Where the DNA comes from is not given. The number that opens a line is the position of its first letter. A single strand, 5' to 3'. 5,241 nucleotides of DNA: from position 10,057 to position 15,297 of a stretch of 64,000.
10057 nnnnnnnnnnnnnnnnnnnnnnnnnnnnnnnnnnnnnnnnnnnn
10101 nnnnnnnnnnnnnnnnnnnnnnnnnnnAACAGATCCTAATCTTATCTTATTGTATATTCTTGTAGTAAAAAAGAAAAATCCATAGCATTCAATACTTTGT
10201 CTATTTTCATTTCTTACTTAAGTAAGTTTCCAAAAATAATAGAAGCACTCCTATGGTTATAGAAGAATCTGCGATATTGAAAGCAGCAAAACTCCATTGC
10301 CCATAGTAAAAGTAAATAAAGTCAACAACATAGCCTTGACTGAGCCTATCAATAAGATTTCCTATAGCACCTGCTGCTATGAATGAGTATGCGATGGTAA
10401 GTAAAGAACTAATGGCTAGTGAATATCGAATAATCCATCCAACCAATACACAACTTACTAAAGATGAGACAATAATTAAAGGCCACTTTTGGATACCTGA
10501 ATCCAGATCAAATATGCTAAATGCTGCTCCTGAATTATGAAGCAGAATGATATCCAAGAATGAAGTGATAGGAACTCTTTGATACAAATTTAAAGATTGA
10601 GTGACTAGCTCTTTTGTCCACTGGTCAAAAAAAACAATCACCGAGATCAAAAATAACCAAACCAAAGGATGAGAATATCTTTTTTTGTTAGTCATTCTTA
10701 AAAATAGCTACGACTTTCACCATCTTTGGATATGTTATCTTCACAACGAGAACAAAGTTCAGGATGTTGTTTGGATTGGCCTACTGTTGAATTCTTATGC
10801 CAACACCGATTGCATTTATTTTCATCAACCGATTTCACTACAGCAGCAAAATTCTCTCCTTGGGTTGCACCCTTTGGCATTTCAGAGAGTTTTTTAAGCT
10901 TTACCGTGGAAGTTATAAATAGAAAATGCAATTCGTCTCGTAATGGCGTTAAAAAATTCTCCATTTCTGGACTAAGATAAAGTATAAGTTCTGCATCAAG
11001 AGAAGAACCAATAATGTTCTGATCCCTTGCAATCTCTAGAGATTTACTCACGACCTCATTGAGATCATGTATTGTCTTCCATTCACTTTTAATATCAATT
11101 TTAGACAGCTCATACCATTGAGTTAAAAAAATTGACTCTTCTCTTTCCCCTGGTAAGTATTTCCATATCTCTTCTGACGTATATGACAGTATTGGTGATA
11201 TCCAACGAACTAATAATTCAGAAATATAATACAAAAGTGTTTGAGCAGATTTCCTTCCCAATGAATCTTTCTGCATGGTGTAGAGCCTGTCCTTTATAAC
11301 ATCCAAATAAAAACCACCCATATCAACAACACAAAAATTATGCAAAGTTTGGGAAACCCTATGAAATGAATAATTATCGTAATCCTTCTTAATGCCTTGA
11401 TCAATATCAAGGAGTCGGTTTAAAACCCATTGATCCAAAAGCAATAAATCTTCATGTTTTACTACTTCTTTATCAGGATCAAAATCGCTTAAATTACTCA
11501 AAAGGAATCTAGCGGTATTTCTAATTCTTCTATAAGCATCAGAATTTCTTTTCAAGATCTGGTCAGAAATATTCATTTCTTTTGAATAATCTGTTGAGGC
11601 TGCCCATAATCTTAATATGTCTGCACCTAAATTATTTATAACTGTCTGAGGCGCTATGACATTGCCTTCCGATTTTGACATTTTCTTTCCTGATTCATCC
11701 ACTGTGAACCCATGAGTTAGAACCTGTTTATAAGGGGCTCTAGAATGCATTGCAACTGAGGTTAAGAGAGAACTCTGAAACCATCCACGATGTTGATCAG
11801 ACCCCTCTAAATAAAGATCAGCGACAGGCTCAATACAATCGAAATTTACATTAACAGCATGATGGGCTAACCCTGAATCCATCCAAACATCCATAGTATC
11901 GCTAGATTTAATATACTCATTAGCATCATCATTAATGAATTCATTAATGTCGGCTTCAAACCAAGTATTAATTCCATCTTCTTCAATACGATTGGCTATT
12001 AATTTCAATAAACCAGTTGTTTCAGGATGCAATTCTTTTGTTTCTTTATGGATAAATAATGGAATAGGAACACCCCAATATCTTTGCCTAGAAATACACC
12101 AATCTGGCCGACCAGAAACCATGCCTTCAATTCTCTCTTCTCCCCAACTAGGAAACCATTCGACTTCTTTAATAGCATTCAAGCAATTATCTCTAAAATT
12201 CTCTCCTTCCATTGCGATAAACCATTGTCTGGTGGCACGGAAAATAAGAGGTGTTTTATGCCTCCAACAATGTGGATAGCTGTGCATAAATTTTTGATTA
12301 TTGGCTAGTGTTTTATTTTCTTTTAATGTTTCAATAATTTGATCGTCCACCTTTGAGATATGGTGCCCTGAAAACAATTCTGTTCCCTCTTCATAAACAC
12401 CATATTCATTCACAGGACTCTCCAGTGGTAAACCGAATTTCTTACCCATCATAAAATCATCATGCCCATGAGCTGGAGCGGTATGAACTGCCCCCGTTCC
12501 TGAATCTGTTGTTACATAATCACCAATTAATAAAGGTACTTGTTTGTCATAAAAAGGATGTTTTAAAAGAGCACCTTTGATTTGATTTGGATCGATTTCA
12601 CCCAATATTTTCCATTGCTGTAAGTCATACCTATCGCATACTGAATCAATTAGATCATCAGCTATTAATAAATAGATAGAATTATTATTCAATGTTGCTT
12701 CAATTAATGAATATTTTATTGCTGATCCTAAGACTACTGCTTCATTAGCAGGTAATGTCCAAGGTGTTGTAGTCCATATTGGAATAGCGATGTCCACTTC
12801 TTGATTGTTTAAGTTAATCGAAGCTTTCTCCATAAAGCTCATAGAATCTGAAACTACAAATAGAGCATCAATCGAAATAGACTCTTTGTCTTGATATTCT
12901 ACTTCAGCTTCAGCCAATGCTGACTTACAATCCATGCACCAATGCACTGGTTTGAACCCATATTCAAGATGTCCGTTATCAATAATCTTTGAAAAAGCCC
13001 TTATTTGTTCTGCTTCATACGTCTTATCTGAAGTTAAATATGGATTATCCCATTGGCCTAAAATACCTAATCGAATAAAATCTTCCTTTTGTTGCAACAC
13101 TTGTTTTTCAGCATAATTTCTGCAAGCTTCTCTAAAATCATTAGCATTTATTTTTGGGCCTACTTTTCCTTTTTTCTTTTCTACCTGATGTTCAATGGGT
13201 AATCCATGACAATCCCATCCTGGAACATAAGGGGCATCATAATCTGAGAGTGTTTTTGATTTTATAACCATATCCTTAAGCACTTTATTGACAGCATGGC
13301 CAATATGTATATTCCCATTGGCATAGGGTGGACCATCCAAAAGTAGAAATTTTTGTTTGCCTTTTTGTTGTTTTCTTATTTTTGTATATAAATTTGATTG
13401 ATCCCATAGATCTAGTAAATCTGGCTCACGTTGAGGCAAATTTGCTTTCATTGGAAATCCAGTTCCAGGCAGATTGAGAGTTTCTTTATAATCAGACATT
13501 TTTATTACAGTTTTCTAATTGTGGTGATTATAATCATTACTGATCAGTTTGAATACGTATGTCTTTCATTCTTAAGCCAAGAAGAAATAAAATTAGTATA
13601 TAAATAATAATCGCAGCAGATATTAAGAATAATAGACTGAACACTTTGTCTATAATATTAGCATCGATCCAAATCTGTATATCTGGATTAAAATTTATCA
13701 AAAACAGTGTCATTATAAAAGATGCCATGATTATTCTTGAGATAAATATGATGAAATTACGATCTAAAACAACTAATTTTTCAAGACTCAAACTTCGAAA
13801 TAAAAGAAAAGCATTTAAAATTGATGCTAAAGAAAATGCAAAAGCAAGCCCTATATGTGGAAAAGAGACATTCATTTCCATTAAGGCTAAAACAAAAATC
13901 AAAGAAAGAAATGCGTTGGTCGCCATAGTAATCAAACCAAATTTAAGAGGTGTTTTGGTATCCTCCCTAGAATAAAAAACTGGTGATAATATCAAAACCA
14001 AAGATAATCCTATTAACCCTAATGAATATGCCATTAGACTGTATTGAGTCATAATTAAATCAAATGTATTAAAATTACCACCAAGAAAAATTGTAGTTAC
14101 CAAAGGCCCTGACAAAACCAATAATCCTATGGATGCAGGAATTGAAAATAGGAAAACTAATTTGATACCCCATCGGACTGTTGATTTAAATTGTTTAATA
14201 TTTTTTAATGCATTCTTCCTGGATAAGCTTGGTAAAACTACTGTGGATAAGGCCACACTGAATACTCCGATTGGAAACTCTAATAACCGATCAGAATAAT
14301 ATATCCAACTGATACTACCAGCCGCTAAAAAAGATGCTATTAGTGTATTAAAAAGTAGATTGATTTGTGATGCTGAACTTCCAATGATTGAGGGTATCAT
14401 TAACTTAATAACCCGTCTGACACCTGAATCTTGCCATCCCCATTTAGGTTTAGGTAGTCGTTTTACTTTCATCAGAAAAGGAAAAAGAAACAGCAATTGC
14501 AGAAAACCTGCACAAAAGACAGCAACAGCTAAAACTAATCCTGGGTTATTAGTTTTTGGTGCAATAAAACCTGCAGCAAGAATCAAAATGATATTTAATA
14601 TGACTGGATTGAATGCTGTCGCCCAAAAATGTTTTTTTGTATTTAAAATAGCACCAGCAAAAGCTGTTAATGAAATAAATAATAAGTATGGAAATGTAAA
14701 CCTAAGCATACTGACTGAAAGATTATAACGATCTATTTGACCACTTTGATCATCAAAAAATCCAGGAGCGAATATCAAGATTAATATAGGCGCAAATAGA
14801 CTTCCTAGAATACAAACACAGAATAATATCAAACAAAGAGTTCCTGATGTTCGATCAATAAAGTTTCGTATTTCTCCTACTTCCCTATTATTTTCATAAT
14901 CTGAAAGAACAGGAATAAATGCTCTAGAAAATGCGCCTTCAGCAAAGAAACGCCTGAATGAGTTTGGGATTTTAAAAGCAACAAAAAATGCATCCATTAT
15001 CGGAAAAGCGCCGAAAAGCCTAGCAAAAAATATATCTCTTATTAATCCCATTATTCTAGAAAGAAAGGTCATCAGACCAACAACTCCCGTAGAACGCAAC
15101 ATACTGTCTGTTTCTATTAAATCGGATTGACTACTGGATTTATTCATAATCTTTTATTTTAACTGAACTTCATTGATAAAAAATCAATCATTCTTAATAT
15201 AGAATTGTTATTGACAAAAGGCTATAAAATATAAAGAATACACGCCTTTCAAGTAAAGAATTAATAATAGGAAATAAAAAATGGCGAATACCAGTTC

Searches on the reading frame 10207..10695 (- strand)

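Call 7: search_protein_families(library=pfam, proteins=[window:10207-10695:-], max_evalue=0.00001)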
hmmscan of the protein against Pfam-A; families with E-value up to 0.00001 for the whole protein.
window:10207-10695:- (162 aa): 1 family
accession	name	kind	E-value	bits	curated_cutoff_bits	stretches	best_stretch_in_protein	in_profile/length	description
PF01252.23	Peptidase_A8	-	3e-38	131.6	25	1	17-157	2-140/142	Signal peptidase (SPase) II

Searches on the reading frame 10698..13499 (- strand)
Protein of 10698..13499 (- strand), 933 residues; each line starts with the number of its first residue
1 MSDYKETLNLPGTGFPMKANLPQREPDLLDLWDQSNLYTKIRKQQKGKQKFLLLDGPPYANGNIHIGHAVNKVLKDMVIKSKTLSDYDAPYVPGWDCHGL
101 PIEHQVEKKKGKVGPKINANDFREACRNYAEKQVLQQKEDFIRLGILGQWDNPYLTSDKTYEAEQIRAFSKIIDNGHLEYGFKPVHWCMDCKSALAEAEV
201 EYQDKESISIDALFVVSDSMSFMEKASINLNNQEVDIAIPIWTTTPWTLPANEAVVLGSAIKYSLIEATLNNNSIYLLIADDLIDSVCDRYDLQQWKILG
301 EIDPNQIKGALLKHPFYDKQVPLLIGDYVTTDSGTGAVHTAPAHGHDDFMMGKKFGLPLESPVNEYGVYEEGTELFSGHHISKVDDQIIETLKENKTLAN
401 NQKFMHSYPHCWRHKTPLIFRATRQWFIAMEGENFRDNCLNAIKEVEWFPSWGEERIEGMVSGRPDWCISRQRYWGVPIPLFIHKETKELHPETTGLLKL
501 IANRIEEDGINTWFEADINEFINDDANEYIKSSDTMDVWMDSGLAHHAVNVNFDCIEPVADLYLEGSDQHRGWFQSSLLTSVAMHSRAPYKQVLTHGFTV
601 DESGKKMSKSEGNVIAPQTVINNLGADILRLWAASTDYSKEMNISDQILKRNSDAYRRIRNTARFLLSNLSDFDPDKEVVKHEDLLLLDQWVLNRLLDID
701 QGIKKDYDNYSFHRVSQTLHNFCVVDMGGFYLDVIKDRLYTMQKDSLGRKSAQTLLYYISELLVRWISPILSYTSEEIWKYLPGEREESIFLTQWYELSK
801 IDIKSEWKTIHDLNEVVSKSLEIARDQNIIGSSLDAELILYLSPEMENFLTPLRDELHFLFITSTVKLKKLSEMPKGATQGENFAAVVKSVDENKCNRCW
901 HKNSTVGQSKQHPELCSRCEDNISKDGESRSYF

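Call 7: search_protein_families(library=pfam, proteins=[window:10698-13499:-], max_evalue=0.00001)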
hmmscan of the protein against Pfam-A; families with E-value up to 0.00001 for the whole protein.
window:10698-13499:- (933 aa): 7 families
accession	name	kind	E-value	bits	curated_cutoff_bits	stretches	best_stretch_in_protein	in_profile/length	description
PF00133.28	tRNA-synt_1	-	6.2e-137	457.2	22.7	1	28-645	2-414/414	tRNA synthetases class I (I, L, M and V)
PF08264.19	Anticodon_1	-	6e-29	101.3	25.1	1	689-839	1-147/148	Anticodon-binding domain of tRNA ligase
PF09334.17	tRNA-synt_1g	-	4.5e-22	78.8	20.1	1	58-201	8-136/391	tRNA synthetases class I (M)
PF13603.12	tRNA-synt_1_2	-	2e-09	37.7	25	1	308-364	85-141/185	Leucyl-tRNA synthetase, editing domain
PF01406.26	tRNA-synt_1e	-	1.2e-07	31.9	27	0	577-651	225-298/301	tRNA synthetases class I (C) catalytic domain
PF06827.20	zf-FPG_IleRS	-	1.4e-06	28.4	21.3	1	895-921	3-29/30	Zinc finger found in FPG and IleRS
PF01921.24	tRNA-synt_1f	-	1.7e-06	27.6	27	1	582-663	260-339/360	tRNA synthetases class I (K)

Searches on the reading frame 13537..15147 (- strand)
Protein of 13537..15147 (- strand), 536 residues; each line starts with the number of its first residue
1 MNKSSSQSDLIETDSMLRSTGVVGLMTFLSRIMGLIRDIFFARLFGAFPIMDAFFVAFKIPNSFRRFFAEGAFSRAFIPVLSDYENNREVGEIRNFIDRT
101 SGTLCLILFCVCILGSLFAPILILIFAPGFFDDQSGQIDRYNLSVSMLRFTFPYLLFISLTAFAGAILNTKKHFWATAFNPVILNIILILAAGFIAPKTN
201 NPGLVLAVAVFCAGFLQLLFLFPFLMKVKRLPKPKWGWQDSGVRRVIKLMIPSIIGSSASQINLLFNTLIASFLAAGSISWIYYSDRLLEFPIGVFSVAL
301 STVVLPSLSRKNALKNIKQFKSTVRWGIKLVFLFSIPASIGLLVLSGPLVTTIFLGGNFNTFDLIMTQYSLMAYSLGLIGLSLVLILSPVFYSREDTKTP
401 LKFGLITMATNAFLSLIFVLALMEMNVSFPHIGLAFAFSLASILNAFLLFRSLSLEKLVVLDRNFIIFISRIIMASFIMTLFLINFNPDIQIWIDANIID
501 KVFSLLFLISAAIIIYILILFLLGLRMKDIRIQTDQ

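Call 7: search_protein_families(library=pfam, proteins=[window:13537-15147:-], max_evalue=0.00001)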
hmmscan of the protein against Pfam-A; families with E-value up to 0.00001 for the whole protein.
window:13537-15147:- (536 aa): 1 family
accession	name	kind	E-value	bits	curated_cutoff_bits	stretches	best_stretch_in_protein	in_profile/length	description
PF03023.19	MurJ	-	1.2e-125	420.2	27.4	1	41-483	1-429/451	Lipid II flippase MurJ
